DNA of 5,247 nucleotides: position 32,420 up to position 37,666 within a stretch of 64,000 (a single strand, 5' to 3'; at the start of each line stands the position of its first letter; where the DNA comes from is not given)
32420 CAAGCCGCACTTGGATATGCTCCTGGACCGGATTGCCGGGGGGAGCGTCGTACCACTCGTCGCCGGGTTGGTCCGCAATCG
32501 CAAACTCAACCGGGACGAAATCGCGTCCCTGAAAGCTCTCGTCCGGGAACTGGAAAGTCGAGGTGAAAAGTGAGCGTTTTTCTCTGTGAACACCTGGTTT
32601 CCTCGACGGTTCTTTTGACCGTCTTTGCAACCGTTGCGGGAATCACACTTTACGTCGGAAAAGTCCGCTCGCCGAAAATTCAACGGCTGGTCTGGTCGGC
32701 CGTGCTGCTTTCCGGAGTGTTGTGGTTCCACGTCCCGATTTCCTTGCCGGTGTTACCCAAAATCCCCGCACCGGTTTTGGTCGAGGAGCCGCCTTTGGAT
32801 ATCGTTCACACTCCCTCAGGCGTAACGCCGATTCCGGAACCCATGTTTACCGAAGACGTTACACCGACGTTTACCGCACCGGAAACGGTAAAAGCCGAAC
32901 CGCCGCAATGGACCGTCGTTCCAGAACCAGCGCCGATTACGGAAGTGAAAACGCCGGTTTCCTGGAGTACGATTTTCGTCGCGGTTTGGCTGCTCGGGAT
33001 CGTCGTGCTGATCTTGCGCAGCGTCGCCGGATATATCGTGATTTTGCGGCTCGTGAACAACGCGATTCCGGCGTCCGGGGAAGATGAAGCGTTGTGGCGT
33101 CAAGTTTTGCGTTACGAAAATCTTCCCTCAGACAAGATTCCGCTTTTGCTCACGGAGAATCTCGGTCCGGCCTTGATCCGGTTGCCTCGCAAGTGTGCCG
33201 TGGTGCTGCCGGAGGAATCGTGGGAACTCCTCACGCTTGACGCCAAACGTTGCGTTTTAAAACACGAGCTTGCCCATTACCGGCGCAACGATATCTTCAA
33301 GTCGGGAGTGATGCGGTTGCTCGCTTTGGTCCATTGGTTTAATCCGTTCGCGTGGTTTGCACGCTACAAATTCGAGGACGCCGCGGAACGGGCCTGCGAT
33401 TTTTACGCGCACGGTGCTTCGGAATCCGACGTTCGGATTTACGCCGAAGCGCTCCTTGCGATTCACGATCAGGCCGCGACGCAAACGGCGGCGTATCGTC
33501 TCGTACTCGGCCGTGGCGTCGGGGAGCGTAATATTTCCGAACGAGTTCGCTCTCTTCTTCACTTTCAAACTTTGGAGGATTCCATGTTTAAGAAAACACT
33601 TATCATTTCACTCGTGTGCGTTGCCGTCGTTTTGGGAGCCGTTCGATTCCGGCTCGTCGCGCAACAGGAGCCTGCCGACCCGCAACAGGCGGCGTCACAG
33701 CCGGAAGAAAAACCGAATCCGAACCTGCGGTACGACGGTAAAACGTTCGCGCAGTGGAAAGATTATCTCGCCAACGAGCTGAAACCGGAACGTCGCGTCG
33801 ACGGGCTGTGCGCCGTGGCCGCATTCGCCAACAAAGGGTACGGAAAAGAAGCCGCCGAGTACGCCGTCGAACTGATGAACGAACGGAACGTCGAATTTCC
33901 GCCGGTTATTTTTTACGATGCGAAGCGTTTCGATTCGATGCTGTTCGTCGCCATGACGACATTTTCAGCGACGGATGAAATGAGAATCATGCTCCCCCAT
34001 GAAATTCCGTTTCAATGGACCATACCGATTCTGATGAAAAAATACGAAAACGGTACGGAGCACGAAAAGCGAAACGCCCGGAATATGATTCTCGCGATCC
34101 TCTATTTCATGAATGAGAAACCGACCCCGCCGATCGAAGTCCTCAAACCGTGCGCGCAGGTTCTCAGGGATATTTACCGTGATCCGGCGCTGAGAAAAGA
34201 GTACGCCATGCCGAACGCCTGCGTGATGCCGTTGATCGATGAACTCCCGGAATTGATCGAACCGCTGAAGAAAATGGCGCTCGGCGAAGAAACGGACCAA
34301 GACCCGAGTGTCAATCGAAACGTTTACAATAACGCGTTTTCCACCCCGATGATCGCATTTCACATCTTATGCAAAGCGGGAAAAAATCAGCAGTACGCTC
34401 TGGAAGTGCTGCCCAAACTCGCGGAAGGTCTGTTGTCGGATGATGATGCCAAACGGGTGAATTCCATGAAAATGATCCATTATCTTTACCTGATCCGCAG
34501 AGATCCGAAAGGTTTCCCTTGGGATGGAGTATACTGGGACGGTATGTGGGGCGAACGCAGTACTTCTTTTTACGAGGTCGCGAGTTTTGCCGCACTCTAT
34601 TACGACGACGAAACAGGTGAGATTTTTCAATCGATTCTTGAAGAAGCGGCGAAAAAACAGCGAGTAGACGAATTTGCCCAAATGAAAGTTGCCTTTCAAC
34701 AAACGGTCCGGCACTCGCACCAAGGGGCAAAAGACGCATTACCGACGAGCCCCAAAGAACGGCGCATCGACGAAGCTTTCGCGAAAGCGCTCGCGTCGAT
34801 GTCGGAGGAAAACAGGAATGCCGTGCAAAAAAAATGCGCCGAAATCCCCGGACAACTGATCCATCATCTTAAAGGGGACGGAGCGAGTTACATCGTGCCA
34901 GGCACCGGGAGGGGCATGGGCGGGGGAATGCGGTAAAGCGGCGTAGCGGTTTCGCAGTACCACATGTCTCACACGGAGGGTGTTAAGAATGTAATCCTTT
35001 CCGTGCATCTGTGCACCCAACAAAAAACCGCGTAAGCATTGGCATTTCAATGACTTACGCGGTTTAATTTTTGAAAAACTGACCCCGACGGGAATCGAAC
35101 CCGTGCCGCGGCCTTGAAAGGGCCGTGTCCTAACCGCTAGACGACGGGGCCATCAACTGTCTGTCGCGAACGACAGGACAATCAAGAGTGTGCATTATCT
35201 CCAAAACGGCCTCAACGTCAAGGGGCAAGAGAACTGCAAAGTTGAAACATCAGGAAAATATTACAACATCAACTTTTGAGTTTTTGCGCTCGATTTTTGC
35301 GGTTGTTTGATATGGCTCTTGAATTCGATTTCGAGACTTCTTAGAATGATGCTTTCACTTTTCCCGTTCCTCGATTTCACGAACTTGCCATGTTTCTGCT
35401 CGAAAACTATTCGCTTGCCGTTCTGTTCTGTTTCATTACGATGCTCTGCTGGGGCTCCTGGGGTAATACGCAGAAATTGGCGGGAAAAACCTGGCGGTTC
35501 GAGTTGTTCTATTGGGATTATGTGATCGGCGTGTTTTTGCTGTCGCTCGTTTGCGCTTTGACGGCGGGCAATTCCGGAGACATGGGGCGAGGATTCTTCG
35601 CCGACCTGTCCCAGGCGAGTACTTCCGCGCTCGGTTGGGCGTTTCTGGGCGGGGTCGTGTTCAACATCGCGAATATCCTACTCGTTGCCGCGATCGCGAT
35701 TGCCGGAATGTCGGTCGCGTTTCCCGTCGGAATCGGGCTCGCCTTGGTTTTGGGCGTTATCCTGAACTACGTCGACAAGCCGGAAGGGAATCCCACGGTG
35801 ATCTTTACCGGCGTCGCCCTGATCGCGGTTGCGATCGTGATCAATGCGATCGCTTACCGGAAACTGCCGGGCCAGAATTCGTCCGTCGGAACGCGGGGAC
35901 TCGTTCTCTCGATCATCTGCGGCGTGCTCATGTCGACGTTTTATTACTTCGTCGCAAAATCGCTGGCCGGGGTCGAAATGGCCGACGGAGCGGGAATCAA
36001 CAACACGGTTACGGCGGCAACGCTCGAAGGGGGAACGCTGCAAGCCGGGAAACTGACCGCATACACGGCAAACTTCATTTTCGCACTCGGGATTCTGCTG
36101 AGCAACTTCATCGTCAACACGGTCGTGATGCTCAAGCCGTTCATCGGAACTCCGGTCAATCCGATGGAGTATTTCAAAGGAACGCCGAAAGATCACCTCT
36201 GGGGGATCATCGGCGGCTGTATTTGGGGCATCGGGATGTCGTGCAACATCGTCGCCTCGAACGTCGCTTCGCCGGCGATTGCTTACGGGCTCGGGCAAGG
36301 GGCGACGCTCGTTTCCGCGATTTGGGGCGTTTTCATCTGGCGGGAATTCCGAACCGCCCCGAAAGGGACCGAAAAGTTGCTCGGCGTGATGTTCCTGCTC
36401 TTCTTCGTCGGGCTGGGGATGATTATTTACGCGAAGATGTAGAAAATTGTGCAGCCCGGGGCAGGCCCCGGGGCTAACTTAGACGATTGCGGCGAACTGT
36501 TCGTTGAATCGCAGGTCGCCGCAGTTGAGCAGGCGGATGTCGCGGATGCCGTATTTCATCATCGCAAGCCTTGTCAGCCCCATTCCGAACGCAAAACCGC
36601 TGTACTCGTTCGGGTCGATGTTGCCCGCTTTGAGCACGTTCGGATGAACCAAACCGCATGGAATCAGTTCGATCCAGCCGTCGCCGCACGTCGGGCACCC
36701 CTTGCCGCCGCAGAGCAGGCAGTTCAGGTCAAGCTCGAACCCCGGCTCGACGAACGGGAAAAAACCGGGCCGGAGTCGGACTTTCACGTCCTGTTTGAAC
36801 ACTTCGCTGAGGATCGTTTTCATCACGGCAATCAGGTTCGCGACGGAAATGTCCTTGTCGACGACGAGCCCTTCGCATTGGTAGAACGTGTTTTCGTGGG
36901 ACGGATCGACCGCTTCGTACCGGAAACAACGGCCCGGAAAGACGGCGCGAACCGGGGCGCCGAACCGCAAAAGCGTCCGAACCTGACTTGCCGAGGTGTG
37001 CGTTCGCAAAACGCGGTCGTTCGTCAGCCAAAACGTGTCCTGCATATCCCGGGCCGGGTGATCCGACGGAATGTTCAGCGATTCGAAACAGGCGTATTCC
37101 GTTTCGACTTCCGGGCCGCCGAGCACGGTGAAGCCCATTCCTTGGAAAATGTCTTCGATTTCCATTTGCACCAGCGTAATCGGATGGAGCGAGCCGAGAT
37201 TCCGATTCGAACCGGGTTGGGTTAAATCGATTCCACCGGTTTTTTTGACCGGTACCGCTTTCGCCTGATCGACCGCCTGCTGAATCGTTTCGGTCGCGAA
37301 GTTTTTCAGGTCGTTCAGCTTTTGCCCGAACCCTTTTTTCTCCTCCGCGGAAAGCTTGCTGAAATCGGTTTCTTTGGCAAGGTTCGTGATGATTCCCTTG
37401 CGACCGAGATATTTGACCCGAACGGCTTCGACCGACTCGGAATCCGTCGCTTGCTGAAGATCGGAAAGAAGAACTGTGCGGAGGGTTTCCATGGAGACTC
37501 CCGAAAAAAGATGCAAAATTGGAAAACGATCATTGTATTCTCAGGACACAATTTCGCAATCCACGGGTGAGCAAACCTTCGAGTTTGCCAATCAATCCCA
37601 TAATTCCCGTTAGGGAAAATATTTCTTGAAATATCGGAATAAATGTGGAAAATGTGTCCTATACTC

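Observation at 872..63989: Intergenic DNA is assembled from period-7 tandem arrays drawn from a small shared unit vocabulary (STRR-like), mostly as inverted pairs sitting on gene borders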

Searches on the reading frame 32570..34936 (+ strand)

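Call 64: search_protein_families(library=pfam, proteins=[window:32570-34936:+])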
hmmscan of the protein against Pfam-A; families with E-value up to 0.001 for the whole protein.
window:32570-34936:+ (788 aa): 1 family
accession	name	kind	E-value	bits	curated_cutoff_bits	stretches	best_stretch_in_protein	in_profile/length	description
PF05569.17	Peptidase_M56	-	8.6e-24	84.7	31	1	51-326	36-293/296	BlaR1 peptidase M56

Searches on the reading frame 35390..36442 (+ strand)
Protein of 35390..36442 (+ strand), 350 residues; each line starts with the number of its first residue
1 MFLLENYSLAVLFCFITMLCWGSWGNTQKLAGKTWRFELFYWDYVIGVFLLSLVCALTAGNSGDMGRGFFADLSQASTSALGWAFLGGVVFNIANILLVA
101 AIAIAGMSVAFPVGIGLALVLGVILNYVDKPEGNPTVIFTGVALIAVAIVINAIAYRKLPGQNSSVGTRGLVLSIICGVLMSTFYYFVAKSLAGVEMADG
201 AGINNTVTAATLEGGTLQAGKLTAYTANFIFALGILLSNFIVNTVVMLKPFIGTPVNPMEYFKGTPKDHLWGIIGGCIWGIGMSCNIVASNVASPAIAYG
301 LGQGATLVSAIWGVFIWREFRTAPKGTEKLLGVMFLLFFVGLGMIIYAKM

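Call 64: search_protein_families(library=pfam, proteins=[window:35390-36442:+])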
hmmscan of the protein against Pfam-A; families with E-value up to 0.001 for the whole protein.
window:35390-36442:+ (350 aa): 3 families
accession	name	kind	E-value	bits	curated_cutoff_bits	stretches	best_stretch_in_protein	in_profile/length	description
PF07168.17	Ureide_permease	-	3.8e-22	79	27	2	196-346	208-357/359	Ureide permease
PF07857.17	TMEM144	-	1.1e-06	28.3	26.2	1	231-345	219-328/332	Transmembrane family, TMEM144 of transporters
PF06800.18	Sugar_transport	-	2.6e-05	24.2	26.3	0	74-337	48-271/280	Sugar transport protein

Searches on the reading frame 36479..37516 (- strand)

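Call 65: search_protein_families(library=pfam, proteins=[window:36479-37516:-])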
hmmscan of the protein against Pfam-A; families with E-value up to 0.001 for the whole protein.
window:36479-37516:- (345 aa): 2 families
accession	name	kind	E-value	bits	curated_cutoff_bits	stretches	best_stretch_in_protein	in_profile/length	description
PF01409.25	tRNA-synt_2d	-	1.1e-84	284.3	19.8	1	96-341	2-246/246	tRNA synthetases class II core domain (F)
PF02912.23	Phe_tRNA-synt_N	-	7.3e-14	51.9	22.3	1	25-85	2-60/69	Aminoacyl tRNA synthetase class II, N-terminal domain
